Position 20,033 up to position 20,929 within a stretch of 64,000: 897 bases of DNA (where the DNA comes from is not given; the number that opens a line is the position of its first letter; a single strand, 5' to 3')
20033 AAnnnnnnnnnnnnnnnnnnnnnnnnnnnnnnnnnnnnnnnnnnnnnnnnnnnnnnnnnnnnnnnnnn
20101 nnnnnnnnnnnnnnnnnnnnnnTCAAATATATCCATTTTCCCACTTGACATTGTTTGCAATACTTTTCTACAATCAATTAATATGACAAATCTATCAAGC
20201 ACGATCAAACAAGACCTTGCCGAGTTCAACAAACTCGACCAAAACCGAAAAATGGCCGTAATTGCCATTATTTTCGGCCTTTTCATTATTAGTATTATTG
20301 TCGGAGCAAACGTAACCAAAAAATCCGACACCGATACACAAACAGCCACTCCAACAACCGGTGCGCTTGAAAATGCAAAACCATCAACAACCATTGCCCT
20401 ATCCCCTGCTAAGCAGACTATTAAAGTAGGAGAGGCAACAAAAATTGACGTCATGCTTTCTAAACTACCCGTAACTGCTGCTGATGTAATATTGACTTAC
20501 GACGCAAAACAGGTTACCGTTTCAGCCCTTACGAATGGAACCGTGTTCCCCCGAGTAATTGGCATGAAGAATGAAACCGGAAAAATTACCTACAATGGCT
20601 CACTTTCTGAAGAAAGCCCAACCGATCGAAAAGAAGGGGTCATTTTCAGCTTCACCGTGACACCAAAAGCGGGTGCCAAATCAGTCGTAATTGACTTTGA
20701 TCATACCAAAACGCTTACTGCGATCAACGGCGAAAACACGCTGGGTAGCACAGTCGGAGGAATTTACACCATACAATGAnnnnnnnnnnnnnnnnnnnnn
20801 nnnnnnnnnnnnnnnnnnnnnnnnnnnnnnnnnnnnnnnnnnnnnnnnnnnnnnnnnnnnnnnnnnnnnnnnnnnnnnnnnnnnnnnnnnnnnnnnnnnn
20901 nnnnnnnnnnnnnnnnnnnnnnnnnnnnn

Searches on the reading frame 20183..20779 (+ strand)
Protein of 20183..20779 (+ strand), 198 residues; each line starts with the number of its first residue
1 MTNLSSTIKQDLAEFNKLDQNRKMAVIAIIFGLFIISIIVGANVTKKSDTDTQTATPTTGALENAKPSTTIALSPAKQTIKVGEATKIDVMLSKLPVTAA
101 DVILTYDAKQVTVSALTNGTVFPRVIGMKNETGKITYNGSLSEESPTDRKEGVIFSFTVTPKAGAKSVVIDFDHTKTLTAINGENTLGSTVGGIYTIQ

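Call 5: search_protein_families(library=pfam, proteins=[window:20183-20779:+])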
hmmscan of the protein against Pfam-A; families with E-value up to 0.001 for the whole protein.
window:20183-20779:+ (198 aa): 1 family
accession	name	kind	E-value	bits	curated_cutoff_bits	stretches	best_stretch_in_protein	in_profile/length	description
PF00963.24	Cohesin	-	3.6e-05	24.4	24.1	1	75-178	5-120/139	Cohesin domain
